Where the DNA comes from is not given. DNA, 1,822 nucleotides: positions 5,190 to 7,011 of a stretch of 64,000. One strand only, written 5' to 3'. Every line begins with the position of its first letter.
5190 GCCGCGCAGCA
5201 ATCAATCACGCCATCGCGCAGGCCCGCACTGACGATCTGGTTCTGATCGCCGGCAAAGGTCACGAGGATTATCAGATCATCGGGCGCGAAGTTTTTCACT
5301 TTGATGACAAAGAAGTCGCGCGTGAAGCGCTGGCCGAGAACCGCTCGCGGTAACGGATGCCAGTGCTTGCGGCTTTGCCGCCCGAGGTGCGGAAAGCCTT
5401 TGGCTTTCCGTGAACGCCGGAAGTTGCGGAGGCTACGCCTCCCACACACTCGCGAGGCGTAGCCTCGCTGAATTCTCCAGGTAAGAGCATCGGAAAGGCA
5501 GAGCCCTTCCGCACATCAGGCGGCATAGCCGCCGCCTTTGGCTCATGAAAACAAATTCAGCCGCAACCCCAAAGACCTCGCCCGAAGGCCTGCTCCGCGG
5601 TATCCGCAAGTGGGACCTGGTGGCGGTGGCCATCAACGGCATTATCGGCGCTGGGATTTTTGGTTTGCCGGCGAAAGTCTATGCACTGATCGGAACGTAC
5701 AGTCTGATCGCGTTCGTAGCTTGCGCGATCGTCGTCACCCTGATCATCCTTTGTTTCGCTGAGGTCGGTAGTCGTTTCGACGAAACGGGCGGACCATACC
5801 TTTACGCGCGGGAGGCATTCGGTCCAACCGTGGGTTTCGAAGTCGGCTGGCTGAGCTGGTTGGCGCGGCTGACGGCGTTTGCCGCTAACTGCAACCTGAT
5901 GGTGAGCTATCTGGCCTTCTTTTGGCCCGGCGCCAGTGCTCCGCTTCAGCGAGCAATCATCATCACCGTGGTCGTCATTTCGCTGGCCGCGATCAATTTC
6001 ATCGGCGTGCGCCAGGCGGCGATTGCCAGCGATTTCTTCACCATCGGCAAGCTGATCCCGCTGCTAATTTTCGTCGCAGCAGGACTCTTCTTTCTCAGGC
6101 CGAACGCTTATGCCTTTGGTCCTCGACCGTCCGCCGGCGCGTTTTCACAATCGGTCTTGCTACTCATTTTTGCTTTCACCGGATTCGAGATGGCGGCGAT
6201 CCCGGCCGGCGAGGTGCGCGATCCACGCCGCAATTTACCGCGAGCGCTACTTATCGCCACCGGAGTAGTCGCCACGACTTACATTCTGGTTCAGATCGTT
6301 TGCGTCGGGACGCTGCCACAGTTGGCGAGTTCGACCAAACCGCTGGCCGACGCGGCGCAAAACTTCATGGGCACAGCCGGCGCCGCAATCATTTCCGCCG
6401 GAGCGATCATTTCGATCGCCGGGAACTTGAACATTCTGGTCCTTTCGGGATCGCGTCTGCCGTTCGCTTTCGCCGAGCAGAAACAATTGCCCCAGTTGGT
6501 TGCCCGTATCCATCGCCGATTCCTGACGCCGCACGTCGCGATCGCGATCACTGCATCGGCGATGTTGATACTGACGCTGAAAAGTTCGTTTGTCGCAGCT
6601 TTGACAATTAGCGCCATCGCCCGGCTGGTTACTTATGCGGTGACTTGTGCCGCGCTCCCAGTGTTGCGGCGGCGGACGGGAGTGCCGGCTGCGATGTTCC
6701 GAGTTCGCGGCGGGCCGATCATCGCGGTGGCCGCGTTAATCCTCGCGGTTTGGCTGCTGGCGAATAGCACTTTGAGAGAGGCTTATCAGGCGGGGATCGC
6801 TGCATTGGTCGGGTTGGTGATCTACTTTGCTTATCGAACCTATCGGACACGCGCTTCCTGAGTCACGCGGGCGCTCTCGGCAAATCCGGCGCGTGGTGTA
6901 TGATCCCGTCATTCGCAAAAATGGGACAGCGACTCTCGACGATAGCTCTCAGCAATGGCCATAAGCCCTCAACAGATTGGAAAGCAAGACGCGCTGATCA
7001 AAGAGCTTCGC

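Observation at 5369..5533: Family of ~165-bp composite palindromes (A-type) with hairpin stems that co-vary between copies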

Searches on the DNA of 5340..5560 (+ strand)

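Call 78: search_rna_families(source=window, start=5340, end=5560, threshold=evalue, max_evalue=1)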
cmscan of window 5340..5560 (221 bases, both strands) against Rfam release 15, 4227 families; matches with E-value up to 1: 3.
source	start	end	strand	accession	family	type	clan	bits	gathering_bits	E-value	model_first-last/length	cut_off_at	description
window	5359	5542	+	RF04159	MIR1437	Gene; miRNA;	-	33.3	168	0.00028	1-192/192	no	MIR1437 microRNA precursor family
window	5359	5542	-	RF04159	MIR1437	Gene; miRNA;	-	31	168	0.00092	1-192/192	no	MIR1437 microRNA precursor family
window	5387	5514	+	RF03927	MIR538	Gene; miRNA;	-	21.8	100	0.022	1-160/160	no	MIR538 microRNA precursor family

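Call 79: search_dna_similar(query=window:5366-5536:+, collection=plasmids, mode=distant, max_rows=10)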
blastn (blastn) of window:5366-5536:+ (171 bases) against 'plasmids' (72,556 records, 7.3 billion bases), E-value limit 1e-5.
No match.

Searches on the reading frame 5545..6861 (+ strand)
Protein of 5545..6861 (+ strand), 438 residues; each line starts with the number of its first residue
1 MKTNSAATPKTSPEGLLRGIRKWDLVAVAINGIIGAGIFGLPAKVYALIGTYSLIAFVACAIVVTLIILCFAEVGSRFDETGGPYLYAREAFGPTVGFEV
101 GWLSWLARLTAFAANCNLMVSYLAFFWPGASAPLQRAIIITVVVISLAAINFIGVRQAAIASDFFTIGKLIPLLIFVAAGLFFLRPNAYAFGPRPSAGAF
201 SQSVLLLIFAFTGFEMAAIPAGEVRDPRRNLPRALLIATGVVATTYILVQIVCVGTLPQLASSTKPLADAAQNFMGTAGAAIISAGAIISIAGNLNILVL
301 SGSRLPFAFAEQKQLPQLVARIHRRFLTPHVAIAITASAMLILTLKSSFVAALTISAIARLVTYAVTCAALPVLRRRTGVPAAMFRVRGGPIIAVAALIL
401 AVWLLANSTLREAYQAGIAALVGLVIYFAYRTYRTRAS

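Call 32: find_encoding_contigs(protein=window:5545-6861:+, flank=3000, max_places=6)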
Protein window:5545-6861:+ (438 aa): 9 contigs read that carry it; 3 places shown.
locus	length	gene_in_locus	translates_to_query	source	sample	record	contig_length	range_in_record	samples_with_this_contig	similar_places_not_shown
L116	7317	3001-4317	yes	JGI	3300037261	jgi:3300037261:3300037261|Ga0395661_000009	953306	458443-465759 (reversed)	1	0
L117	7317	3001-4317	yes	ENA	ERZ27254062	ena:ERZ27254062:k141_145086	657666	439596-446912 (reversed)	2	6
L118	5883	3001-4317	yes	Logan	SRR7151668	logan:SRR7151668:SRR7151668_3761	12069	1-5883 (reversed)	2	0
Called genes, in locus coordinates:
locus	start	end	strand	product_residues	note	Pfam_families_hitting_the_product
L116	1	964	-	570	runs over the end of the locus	PF07969:Amidohydro_3 (weak), PF01979:Amidohydro_1 (faint), PF07969:Amidohydro_3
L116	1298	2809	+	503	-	PF08245:Mur_ligase_M, PF02875:Mur_ligase_C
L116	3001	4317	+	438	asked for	PF00324:AA_permease, PF03222:Trp_Tyr_perm (weak), PF13520:AA_permease_2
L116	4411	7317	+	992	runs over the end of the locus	PF01565:FAD_binding_4, PF02913:FAD-oxidase_C, PF01565:FAD_binding_4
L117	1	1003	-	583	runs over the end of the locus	PF07969:Amidohydro_3 (weak), PF01979:Amidohydro_1 (faint), PF07969:Amidohydro_3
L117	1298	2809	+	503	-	PF08245:Mur_ligase_M, PF02875:Mur_ligase_C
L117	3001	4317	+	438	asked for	PF00324:AA_permease, PF03222:Trp_Tyr_perm (weak), PF13520:AA_permease_2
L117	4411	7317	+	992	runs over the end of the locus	PF01565:FAD_binding_4, PF02913:FAD-oxidase_C, PF01565:FAD_binding_4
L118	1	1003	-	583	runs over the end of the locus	PF07969:Amidohydro_3 (weak), PF01979:Amidohydro_1 (faint), PF07969:Amidohydro_3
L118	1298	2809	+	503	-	PF08245:Mur_ligase_M, PF02875:Mur_ligase_C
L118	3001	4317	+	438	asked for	PF00324:AA_permease, PF03222:Trp_Tyr_perm (weak), PF13520:AA_permease_2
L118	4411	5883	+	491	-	?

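Call 60: find_homologous_proteins(query=window:5545-6861:+, max_evalue=1e-100)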
Query window:5545-6861:+ (438 aa): 5675 proteins with E <= 1e-100 among 8000 candidates; the best 120 are listed.
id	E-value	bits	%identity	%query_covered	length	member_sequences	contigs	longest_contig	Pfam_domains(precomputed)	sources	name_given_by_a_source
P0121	3.4e-247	838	91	100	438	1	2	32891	PF13520.13,PF00324.28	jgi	jgi:amino acid transporter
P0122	8.8e-247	837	92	100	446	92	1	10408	PF13520.13,PF00324.28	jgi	jgi:amino acid transporter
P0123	3.9e-244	828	90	100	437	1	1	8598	PF13520.13,PF00324.28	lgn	-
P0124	4.1e-241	818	91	97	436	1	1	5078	PF13520.13,PF00324.28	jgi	jgi:basic amino acid/polyamine antiporter, APA family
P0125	5.2e-236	801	90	97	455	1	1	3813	PF13520.13,PF00324.28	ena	-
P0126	1.4e-235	800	88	98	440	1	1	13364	PF13520.13,PF00324.28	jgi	-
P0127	1.2e-234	797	88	99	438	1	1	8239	PF13520.13,PF00324.28,PF03222.20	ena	-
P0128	1.6e-234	796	86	99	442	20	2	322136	PF13520.13,PF00324.28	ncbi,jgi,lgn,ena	-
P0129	6.7e-234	794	87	98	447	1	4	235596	PF13520.13,PF00324.28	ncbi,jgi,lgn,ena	-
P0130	1.1e-232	790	87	97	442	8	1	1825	PF13520.13,PF00324.28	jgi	jgi:basic amino acid/polyamine antiporter, APA family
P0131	2.0e-231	786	85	100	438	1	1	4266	PF13520.13,PF00324.28,PF03222.20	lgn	-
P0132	1.1e-230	784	86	100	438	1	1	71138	PF13520.13,PF00324.28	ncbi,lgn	-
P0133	6.4e-230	781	86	98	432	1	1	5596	PF13520.13,PF00324.28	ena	-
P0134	7.4e-230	781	86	98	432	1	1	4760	PF13520.13,PF00324.28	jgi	-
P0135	9.9e-230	781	89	98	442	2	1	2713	PF13520.13,PF00324.28,PF03222.20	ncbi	-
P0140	3.7e-223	759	84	97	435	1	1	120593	PF13520.13,PF00324.28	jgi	jgi:basic amino acid/polyamine antiporter, APA family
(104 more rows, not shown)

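Call 61: find_encoding_contigs(protein=P0121, flank=5500, max_places=1)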
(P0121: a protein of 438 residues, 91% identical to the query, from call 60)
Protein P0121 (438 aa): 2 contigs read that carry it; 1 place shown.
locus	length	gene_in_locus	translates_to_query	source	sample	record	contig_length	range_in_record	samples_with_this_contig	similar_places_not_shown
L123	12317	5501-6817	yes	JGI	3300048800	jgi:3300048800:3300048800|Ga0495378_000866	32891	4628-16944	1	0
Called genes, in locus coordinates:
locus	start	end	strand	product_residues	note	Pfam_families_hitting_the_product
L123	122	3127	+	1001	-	PF00069:Pkinase, PF01636:APH (faint), PF07714:PK_Tyr_Ser-Thr, PF03109:ABC1, PF13374:TPR_10 (faint), PF13432:TPR_16 (weak), PF17874:TPR_MalT, PF13424:TPR_12, +6 more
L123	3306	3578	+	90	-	-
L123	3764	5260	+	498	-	PF08245:Mur_ligase_M, PF02875:Mur_ligase_C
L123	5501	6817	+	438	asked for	PF00324:AA_permease, PF13520:AA_permease_2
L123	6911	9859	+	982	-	PF01565:FAD_binding_4, PF02913:FAD-oxidase_C, PF01565:FAD_binding_4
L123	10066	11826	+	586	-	PF01019:G_glu_transpept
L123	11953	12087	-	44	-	PF04255:DUF433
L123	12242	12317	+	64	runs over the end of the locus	PF07927:HicA_toxin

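Call 62: find_encoding_contigs(protein=P0128, flank=5500, max_places=1)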
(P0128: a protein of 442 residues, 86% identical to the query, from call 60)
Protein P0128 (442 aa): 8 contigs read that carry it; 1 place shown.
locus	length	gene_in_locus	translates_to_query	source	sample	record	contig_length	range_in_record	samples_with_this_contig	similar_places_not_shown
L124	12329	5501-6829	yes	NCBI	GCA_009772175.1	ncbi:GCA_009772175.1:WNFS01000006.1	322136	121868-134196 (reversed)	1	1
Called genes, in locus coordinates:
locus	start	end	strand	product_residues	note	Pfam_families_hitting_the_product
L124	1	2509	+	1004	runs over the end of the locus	PF00069:Pkinase, PF01636:APH (faint), PF07714:PK_Tyr_Ser-Thr, PF03109:ABC1, PF14559:TPR_19 (faint), PF13432:TPR_16 (weak), PF17874:TPR_MalT, PF13424:TPR_12, +5 more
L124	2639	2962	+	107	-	-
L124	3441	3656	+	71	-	PF15970:HicB-like_2 (weak), PF15919:HicB_lk_antitox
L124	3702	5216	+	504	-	PF08245:Mur_ligase_M, PF02875:Mur_ligase_C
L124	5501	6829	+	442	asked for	PF00324:AA_permease, PF13520:AA_permease_2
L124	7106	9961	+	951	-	PF01565:FAD_binding_4, PF02913:FAD-oxidase_C, PF01565:FAD_binding_4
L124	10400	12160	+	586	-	PF01019:G_glu_transpept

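Call 63: find_encoding_contigs(protein=P0129, flank=5500, max_places=1)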
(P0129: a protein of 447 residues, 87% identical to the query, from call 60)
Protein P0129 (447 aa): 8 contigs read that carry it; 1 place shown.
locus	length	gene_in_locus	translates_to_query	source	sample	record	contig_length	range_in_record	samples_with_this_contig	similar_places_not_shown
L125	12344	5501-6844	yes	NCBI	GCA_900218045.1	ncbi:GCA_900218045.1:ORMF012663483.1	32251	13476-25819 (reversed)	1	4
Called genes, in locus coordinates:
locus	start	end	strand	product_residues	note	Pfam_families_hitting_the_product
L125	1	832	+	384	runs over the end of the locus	PF16401:DUF5009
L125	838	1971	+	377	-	-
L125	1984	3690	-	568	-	PF01979:Amidohydro_1 (faint), PF07969:Amidohydro_3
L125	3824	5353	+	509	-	PF08245:Mur_ligase_M, PF02875:Mur_ligase_C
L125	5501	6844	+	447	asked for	PF00324:AA_permease, PF13520:AA_permease_2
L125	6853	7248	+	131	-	PF13366:PDDEXK_3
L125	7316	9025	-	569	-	PF07969:Amidohydro_3, PF01979:Amidohydro_1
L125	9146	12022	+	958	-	PF01565:FAD_binding_4, PF02913:FAD-oxidase_C, PF01565:FAD_binding_4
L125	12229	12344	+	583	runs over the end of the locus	PF01019:G_glu_transpept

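Call 64: find_encoding_contigs(protein=P0140, flank=5500, max_places=1)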
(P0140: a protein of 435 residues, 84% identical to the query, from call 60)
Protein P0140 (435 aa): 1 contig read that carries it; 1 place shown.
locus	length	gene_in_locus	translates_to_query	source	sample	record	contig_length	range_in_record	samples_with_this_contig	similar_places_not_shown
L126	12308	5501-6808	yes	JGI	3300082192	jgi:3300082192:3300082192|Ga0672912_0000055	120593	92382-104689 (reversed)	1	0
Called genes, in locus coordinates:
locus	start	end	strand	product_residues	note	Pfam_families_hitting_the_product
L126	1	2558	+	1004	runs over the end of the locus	PF00069:Pkinase, PF01636:APH (faint), PF07714:PK_Tyr_Ser-Thr, PF03109:ABC1 (weak), PF13374:TPR_10 (faint), PF13432:TPR_16 (weak), PF17874:TPR_MalT, PF13424:TPR_12, +9 more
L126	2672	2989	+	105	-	-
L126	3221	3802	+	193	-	PF05685:Uma2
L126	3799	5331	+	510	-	PF08245:Mur_ligase_M, PF02875:Mur_ligase_C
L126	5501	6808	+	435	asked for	PF00324:AA_permease, PF13520:AA_permease_2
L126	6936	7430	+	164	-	-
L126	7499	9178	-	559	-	PF07969:Amidohydro_3, PF01979:Amidohydro_1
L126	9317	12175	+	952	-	PF01565:FAD_binding_4, PF02913:FAD-oxidase_C, PF01565:FAD_binding_4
